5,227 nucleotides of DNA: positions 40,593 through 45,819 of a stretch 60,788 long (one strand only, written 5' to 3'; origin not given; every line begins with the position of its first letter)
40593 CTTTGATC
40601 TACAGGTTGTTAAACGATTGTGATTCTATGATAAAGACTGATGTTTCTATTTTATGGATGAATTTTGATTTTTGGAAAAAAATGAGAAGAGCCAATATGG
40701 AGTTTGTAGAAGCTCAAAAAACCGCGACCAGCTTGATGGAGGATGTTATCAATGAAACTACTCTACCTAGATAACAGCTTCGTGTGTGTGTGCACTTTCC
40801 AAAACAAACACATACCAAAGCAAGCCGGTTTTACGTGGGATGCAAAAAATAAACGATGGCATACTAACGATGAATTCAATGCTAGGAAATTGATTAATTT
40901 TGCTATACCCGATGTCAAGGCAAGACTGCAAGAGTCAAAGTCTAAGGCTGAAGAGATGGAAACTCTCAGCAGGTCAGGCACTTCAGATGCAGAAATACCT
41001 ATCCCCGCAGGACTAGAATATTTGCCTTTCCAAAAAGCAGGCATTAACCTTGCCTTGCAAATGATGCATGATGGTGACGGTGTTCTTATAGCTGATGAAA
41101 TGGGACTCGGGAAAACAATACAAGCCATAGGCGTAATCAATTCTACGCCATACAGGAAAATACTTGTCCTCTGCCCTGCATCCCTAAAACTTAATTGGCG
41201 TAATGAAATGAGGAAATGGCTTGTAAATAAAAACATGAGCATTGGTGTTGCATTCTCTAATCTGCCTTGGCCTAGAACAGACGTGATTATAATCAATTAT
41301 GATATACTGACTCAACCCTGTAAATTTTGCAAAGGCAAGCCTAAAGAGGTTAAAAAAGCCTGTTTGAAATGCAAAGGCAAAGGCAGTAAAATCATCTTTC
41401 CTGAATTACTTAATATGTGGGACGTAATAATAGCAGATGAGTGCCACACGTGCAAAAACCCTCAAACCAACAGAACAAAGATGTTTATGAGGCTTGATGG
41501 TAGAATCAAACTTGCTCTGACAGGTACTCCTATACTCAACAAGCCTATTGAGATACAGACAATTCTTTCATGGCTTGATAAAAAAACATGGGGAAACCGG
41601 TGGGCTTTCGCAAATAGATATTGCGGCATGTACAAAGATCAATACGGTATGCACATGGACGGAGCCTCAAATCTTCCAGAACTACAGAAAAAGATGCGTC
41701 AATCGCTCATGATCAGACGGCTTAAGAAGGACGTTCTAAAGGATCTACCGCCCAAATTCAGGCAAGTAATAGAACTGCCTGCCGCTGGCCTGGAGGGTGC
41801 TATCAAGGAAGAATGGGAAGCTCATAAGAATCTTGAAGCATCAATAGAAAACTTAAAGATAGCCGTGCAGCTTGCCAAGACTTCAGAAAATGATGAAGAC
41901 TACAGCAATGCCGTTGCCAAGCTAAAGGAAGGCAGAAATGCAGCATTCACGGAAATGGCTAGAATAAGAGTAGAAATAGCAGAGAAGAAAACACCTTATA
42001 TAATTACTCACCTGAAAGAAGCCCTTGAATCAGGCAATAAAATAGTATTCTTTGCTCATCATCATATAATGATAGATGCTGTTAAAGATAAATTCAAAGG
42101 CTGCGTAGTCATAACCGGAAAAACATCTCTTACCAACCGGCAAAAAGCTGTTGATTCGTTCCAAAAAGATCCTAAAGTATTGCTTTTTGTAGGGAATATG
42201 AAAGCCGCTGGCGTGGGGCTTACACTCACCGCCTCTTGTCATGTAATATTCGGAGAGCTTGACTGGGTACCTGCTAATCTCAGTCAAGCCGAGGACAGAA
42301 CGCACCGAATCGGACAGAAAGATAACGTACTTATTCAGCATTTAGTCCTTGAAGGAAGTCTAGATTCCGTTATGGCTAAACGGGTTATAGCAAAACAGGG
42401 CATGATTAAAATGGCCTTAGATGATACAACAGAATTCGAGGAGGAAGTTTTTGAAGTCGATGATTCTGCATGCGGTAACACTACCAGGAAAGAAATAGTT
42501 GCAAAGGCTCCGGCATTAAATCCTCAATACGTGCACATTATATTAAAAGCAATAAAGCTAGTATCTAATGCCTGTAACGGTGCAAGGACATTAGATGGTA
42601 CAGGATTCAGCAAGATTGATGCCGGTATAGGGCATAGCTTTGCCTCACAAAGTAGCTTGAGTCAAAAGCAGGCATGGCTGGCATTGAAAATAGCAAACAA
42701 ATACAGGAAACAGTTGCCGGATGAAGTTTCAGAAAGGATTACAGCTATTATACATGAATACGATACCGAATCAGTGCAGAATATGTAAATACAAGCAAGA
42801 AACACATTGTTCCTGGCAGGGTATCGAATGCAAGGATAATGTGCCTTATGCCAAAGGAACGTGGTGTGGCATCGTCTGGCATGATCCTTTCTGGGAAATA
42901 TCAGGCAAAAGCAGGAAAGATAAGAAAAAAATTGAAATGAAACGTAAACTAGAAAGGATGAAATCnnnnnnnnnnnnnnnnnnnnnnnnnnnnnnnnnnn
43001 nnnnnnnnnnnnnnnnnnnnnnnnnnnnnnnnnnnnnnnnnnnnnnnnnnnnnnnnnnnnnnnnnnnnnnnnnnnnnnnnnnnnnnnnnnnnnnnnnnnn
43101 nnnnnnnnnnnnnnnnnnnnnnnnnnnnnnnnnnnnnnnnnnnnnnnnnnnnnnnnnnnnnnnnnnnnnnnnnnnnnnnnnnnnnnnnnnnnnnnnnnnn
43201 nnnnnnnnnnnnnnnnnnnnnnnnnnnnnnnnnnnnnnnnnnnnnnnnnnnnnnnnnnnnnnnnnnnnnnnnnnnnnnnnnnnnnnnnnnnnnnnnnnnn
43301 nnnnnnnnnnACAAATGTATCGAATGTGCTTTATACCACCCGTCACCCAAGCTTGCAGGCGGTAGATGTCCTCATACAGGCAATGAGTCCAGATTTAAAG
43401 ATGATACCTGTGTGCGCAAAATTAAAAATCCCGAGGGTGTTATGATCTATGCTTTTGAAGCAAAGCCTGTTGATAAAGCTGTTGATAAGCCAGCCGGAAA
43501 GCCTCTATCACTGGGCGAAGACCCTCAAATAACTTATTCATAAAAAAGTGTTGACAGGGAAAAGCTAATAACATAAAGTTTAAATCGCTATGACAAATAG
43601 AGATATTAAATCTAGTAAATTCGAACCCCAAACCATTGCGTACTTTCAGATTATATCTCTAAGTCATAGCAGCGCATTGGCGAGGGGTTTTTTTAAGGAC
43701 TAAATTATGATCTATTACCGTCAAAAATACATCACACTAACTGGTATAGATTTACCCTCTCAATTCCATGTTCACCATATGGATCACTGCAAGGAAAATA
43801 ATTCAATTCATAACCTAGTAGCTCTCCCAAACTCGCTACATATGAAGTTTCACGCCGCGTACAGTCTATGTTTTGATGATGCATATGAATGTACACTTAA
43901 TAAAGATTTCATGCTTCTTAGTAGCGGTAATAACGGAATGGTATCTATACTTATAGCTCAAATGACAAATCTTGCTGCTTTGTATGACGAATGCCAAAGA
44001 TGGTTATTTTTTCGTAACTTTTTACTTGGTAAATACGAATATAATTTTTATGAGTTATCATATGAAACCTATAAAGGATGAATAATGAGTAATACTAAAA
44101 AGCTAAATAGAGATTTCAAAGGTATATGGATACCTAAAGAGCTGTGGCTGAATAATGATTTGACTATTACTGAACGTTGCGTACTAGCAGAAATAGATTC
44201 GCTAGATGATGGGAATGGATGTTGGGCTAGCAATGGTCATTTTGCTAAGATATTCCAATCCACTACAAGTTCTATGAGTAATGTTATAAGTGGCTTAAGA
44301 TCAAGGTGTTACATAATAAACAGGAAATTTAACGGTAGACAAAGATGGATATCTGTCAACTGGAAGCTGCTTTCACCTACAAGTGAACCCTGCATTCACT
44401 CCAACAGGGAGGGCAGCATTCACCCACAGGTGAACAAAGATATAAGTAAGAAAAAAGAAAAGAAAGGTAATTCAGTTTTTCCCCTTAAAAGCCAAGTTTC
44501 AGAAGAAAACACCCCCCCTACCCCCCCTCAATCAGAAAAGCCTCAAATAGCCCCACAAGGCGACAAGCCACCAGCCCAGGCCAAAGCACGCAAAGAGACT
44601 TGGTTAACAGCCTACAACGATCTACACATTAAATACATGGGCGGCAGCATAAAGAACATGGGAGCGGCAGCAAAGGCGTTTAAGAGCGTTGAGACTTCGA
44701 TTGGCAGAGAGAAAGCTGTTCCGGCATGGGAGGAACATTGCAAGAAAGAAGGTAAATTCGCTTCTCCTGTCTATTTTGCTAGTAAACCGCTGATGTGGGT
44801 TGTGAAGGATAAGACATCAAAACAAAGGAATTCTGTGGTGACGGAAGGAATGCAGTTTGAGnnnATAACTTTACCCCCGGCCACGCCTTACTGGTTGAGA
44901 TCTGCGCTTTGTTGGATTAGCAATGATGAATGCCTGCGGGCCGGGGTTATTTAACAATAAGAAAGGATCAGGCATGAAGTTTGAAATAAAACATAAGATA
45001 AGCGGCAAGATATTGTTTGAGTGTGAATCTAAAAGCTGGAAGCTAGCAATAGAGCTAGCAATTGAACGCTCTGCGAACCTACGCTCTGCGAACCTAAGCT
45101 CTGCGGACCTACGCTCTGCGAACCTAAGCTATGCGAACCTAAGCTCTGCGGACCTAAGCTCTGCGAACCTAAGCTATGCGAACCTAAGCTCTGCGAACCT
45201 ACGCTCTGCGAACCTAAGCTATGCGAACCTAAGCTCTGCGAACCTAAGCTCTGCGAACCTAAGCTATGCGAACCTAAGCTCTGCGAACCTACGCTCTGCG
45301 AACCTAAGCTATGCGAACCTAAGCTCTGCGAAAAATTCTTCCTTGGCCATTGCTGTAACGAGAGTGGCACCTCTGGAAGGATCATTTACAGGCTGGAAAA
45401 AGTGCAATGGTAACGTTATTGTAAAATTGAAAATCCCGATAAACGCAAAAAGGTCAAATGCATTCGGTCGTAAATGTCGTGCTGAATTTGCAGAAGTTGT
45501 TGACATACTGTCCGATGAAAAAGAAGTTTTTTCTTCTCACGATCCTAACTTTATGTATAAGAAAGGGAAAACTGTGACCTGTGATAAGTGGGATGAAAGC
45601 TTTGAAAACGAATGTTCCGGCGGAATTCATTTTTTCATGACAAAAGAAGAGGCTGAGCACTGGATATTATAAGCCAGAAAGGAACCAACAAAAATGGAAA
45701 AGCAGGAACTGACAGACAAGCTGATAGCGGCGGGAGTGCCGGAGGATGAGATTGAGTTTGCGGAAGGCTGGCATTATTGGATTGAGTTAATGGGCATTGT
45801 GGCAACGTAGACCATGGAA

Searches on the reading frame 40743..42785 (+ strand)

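Call 13: search_protein_families(library=phrogs, proteins=[window:40743-42785:+], max_evalue=0.01)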
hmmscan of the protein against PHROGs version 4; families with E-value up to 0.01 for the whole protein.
window:40743-42785:+ (681 aa): 12 families
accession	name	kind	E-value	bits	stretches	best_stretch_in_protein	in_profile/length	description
phrog_62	-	DNA, RNA and nucleotide metabolism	8.3e-106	356.1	1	28-567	658-1141/1881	DNA helicase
phrog_29996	-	unknown function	2.4e-32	112.9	2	226-559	838-1164/1189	-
phrog_23807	-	unknown function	4.1e-18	65.5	2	85-332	122-351/1053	-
phrog_1685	-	unknown function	3.4e-13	48.8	1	460-564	1450-1554/2278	-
phrog_16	-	DNA, RNA and nucleotide metabolism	4.4e-10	39.4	1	88-264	268-417/986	DNA helicase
phrog_11801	-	other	9.8e-08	30.6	0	93-166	867-942/2269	DNA methyltransferase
phrog_26785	-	unknown function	5.4e-07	28.9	1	92-156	249-319/1087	-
phrog_24008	-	DNA, RNA and nucleotide metabolism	2e-05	23.7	1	448-571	850-973/1006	helicase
phrog_11354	-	unknown function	2.6e-05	24.9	1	480-550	25-96/116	-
phrog_127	-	transcription regulation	6.7e-05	23.6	1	186-244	144-199/253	anti-termination protein Q-like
phrog_21391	-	DNA, RNA and nucleotide metabolism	0.002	16.3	0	444-523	1376-1454/2021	DNA helicase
phrog_5143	-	unknown function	0.0025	15.8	1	443-552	1605-1720/2204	-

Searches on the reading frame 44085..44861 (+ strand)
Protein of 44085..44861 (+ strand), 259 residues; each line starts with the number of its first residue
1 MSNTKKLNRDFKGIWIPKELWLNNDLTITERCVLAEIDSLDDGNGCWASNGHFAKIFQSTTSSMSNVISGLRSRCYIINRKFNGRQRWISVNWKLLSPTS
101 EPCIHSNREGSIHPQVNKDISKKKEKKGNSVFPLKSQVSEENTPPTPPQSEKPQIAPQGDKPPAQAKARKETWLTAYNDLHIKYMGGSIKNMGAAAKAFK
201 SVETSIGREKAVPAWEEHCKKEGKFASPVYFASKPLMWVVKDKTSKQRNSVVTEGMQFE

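Call 35: search_protein_families(library=pfam, proteins=[window:44085-44861:+], max_evalue=0.01)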
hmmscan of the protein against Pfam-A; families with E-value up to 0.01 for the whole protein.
window:44085-44861:+ (259 aa): 1 family
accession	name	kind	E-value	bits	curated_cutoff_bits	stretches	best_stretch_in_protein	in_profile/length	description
PF13730.12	HTH_36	-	0.0063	16.7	25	0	26-77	3-55/55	Helix-turn-helix domain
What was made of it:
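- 44085..44864 (+): Replication initiator gene. It acts in trans and is not adjacent to the region. Weak HTH_36 match (call 35).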

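Call 38: search_protein_families(library=phrogs, proteins=[window:44085-44861:+], max_evalue=0.001)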
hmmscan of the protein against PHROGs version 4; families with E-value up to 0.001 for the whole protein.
window:44085-44861:+ (259 aa): 3 families
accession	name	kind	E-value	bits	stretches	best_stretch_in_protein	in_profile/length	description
phrog_270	-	DNA, RNA and nucleotide metabolism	1.9e-13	51.6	1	5-201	24-172/383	replication initiation protein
phrog_2880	-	DNA, RNA and nucleotide metabolism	2.3e-10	41.1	1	24-121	24-126/459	replication initiation protein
phrog_19658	-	DNA, RNA and nucleotide metabolism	0.00044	20.8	1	23-117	14-100/283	replication initiation protein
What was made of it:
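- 44085..44864 (+): phrog_270, phrog_2880 and phrog_19658 'replication initiation protein' (E 2e-13, call 38).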

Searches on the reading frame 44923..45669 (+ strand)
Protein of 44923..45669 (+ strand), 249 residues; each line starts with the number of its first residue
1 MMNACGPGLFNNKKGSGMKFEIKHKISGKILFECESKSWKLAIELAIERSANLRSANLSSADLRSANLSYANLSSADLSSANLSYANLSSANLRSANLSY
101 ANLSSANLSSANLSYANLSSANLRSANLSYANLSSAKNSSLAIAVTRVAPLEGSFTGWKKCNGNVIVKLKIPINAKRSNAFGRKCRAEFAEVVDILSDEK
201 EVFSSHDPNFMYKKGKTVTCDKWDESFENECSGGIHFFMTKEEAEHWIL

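Call 35: search_protein_families(library=pfam, proteins=[window:44923-45669:+], max_evalue=0.01)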
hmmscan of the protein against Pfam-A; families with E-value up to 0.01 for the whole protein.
window:44923-45669:+ (249 aa): 6 families
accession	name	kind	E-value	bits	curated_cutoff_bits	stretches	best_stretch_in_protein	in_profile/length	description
PF19062.5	DUF5758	-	1.2e-27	96.4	26.9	1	147-244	3-105/105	Family of unknown function (DUF5758)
PF00805.28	Pentapeptide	-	3e-27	94.2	20.2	3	71-109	1-39/40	Pentapeptide repeats (8 copies)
PF13599.13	Pentapeptide_4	-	8.2e-09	35.8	38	2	51-107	21-77/78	Pentapeptide repeat region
PF25296.1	Decapeptide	-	2.8e-08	34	45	1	51-117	5-71/74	Decapeptide repeat region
PF24158.1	DUF7409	-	0.0032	18.1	27.8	0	52-75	11-34/47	Domain of unknown function (DUF7409)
PF12207.13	DUF3600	-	0.0059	17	26.5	0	151-214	7-73/160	Domain of unknown function (DUF3600)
